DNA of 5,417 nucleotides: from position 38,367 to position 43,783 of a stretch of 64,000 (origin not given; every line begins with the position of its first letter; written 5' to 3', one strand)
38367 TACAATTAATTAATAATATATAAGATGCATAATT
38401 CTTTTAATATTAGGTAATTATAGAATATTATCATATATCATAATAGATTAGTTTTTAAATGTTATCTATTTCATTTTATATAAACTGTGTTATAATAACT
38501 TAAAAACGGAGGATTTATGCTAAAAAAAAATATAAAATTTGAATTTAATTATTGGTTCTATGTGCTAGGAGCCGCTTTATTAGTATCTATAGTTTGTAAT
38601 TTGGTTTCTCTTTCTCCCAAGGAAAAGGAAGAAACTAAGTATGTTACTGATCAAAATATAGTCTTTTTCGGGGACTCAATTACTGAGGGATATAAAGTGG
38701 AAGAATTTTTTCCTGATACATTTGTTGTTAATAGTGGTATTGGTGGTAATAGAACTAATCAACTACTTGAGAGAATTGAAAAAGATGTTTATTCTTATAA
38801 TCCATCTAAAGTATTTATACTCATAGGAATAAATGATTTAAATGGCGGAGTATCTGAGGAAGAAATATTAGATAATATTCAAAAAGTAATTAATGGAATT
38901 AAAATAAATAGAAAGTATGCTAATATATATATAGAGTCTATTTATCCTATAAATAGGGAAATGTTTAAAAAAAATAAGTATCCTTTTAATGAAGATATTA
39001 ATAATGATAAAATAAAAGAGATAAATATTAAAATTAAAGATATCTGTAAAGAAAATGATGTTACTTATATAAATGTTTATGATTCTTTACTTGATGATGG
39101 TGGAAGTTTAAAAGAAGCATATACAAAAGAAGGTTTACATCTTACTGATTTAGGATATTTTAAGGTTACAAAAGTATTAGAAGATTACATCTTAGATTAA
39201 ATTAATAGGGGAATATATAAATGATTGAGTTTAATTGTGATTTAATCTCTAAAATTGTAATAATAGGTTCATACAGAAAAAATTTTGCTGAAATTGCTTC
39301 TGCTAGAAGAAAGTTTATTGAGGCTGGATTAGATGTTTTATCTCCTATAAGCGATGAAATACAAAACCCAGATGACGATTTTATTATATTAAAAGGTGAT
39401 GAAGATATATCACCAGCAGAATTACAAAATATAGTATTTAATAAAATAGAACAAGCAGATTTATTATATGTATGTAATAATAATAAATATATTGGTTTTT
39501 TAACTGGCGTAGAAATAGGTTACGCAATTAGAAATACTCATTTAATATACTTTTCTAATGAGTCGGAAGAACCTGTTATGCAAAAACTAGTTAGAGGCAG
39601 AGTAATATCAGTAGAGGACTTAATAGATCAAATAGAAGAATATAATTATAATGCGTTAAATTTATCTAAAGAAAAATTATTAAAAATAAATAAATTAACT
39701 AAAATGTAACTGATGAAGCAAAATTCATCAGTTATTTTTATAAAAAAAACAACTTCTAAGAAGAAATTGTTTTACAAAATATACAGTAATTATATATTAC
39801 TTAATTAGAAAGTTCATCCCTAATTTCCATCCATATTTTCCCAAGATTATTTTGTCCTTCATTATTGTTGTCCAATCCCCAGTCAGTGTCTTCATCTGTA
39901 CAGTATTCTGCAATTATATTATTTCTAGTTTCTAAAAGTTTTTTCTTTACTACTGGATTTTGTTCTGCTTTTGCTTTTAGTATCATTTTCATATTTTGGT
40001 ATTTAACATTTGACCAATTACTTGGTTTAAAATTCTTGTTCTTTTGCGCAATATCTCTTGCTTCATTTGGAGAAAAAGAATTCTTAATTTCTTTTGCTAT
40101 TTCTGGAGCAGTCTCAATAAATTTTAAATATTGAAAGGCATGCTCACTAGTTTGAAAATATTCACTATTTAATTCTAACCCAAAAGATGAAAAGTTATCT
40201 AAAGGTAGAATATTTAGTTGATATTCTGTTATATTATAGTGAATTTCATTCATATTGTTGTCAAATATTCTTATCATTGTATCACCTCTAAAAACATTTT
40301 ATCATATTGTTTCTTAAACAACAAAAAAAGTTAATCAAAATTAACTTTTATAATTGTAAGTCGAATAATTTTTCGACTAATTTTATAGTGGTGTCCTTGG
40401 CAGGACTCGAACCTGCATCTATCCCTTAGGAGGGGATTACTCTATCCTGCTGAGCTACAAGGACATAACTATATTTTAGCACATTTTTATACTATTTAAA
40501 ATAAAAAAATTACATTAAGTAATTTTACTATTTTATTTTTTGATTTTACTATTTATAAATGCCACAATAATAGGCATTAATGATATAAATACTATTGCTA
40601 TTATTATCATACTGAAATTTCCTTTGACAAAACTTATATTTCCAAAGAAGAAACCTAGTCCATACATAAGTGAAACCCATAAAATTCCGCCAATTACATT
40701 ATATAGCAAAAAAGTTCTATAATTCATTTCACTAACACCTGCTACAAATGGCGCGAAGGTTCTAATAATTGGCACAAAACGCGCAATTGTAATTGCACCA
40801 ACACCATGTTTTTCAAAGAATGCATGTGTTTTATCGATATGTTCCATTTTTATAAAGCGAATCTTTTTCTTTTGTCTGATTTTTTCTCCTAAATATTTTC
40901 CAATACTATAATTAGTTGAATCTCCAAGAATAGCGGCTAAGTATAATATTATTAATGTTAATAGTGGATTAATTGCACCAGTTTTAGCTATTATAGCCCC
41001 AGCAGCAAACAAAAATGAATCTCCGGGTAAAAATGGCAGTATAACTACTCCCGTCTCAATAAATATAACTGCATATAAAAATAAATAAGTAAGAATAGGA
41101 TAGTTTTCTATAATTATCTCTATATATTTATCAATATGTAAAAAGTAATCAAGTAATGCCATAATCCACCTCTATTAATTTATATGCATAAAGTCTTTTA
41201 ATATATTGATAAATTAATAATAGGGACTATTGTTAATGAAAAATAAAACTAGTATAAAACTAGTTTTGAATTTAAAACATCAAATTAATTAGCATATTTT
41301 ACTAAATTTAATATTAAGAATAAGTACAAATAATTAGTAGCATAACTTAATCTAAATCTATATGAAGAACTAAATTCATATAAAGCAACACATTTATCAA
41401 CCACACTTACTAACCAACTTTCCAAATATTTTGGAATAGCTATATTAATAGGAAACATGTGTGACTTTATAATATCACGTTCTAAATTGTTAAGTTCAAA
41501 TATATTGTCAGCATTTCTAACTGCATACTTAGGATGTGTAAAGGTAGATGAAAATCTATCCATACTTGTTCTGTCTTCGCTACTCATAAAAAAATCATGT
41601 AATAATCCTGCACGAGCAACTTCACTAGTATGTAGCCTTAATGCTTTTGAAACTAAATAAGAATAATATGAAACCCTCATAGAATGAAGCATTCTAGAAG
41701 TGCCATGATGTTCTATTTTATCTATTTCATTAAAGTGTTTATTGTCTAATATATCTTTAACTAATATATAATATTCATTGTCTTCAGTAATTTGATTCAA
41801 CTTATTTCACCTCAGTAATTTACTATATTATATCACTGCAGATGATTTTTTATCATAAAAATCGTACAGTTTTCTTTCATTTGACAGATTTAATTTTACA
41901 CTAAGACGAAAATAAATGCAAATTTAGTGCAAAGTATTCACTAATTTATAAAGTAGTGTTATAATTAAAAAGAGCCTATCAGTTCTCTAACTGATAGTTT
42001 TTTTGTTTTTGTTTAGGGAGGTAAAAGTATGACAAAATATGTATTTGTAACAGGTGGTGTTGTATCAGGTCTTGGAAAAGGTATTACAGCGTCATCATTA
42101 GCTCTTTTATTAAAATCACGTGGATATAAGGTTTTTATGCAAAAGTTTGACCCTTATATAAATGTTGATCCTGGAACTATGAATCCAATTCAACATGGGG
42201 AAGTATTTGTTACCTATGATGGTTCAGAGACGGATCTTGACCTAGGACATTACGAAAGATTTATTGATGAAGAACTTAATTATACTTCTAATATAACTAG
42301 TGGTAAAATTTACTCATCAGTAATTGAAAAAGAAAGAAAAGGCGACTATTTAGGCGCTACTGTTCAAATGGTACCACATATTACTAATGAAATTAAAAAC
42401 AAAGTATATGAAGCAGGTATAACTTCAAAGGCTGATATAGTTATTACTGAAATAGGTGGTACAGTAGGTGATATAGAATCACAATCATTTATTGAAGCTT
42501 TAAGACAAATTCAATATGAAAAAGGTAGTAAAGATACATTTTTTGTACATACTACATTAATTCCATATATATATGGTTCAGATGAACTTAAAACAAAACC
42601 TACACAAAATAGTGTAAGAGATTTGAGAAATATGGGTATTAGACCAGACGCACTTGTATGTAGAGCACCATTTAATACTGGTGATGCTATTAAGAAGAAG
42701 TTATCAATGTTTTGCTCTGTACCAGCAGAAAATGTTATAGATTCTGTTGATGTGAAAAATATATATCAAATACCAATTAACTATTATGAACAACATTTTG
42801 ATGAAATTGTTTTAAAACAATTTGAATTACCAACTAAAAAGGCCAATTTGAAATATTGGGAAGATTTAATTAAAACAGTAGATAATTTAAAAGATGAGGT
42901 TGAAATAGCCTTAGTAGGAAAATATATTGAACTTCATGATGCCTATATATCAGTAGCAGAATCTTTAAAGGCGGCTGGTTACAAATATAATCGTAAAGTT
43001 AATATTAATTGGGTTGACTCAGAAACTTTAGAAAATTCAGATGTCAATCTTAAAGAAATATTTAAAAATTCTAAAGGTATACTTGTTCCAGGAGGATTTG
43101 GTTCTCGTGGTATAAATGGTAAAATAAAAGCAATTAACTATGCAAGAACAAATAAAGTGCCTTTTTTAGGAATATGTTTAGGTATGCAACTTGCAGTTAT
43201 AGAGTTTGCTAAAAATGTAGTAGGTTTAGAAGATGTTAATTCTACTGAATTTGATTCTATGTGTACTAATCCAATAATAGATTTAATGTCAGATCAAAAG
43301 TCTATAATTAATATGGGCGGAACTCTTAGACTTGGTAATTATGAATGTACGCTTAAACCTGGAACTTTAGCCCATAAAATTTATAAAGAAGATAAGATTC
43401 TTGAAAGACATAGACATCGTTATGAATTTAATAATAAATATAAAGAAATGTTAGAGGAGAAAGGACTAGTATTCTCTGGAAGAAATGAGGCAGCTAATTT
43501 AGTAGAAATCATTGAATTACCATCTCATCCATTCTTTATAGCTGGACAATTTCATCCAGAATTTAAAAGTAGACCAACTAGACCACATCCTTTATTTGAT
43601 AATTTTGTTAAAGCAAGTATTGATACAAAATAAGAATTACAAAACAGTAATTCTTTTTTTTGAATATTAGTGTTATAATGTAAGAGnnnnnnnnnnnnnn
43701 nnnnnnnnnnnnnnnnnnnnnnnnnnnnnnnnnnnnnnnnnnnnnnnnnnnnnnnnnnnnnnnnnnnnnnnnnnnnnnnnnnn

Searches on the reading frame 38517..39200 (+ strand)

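Call 87: search_protein_families(library=pfam, proteins=[window:38517-39200:+], max_evalue=0.0001)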
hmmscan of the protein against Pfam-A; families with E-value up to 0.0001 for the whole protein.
window:38517-39200:+ (227 aa): 2 families
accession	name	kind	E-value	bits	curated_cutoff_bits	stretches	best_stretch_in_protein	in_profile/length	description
PF13472.12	Lipase_GDSL_2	-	1.2e-25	91.5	32.9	1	50-214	1-176/178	GDSL-like Lipase/Acylhydrolase family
PF00657.28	Lipase_GDSL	-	1.5e-13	51.8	23.6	1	48-218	1-205/208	GDSL-like Lipase/Acylhydrolase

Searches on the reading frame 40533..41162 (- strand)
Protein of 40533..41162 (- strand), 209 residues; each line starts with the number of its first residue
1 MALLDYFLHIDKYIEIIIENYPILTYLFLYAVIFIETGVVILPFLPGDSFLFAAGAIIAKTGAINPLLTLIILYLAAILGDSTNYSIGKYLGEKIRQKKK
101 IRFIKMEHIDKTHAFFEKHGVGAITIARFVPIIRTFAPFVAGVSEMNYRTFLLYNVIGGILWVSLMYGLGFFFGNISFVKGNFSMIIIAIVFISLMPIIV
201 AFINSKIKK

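Call 87: search_protein_families(library=pfam, proteins=[window:40533-41162:-], max_evalue=0.0001)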
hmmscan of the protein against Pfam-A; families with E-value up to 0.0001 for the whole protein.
window:40533-41162:- (209 aa): 1 family
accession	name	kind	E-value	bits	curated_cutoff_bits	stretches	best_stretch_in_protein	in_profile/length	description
PF09335.16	VTT_dom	-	2.6e-24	86.5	33.9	1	45-170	1-121/123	VTT domain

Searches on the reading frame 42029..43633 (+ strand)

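Call 87: search_protein_families(library=pfam, proteins=[window:42029-43633:+], max_evalue=0.0001)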
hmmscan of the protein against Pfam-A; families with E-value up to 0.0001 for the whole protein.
window:42029-43633:+ (534 aa): 3 families
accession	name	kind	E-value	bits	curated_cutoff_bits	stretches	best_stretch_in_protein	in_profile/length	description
PF06418.20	CTP_synth_N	-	1.1e-121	405.7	26.1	1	3-267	1-265/265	CTP synthase N-terminus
PF00117.34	GATase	-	6.5e-43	147.1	22.8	1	302-528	2-189/190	Glutamine amidotransferase class-I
PF07722.19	Peptidase_C26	-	1.4e-05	25.4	20.5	1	368-511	97-219/219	Peptidase C26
